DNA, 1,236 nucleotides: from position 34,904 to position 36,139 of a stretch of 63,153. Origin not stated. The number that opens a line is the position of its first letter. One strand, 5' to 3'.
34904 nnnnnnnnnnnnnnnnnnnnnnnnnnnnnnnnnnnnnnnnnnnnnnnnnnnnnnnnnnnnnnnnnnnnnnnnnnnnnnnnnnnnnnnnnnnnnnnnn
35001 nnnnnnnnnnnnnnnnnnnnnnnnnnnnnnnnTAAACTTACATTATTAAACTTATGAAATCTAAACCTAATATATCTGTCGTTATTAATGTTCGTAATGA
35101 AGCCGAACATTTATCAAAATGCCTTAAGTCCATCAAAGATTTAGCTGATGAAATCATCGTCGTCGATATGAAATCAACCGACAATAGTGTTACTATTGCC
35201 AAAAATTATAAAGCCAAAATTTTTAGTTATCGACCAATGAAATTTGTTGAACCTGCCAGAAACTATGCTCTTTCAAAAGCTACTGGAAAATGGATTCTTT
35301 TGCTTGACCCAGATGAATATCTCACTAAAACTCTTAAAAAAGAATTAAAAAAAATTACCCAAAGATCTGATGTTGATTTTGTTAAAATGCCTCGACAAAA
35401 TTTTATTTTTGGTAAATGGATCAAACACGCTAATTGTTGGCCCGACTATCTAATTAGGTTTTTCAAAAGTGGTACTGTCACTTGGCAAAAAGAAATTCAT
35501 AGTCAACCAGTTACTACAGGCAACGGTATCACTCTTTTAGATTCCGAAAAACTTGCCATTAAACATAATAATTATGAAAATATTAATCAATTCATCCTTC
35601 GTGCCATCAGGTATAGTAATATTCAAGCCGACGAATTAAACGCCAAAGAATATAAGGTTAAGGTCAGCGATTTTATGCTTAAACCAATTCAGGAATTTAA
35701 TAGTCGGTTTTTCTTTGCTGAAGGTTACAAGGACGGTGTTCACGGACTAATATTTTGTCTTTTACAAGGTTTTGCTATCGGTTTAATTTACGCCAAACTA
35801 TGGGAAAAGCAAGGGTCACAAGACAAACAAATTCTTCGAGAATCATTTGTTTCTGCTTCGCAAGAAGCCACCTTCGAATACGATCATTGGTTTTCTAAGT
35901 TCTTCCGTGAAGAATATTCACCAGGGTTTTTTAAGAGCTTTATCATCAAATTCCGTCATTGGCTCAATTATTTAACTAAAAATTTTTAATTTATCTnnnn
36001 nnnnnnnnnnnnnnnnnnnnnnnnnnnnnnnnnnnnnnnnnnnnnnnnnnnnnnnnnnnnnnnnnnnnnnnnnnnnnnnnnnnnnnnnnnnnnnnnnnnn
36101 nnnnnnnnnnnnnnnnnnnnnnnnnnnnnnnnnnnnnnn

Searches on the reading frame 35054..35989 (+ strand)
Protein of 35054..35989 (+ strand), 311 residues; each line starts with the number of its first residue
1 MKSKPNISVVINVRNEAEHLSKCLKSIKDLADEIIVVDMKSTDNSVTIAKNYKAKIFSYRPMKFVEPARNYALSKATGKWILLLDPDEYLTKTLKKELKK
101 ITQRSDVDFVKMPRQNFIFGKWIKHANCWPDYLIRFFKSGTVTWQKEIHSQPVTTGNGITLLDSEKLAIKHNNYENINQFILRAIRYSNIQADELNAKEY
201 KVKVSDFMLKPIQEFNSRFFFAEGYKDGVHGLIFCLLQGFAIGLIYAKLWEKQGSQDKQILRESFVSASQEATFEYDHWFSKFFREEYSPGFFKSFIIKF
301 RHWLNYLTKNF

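Call 8: search_protein_families(library=pfam, proteins=[window:35054-35989:+], max_evalue=0.01)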
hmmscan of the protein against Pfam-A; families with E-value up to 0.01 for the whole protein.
window:35054-35989:+ (311 aa): 3 families
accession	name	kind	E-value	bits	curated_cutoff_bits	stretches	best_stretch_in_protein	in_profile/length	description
PF00535.33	Glycos_transf_2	-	3.8e-19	69.7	23.3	1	8-143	1-144/168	Glycosyl transferase family 2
PF13704.12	Glyco_tranf_2_4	-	2.2e-06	28.5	27.5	1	14-93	1-87/98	Glycosyl transferase family 2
PF10111.15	Glyco_tranf_2_2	-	0.00083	19.4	27.3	1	8-102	1-107/276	Glycosyltransferase like family 2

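Call 36: search_protein_families(library=ncbifam, proteins=[window:35054-35989:+], max_evalue=0.00001)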
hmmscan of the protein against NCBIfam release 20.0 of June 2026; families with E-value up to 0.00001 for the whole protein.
window:35054-35989:+ (311 aa): 8 families
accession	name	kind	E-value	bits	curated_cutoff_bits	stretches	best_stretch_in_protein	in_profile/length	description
NF007482.0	PRK10073.1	equivalog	1.7e-14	53.5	423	1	1-111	2-119/334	glycosyltransferase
TIGR04195.1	S_glycosyl_SunS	equivalog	2.1e-13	49.9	350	1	4-178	56-228/421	SunS family peptide S-glycosyltransferase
TIGR04283.1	glyco_like_mftF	equivalog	1.6e-12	47.5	182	1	7-106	1-101/221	TIGR04283 family arsenosugar biosynthesis glycosyltransferase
NF038302.1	EPS_HpsE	equivalog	5.1e-07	28.9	300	1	7-92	3-101/307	hormogonium polysaccharide biosynthesis glycosyltransferase HpsE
NF010496.0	PRK13915.1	equivalog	1.2e-06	27.8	262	1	2-60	28-92/307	glucosyl-3-phosphoglycerate synthase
TIGR03111.1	glyc2_xrt_Gpos1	hypoth_equivalog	1.6e-06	27.2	363.95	1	3-101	47-156/439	TIGR03111 family XrtG-associated glycosyltransferase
TIGR03965.1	mycofact_glyco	equivalog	4.5e-06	25.8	280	1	3-87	72-164/467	mycofactocin biosynthesis glycosyltransferase MftF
NF047683.1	TeichurnBiosyTuaG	equivalog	6.3e-06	26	400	1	2-104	3-114/252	teichuronic acid biosynthesis protein TuaG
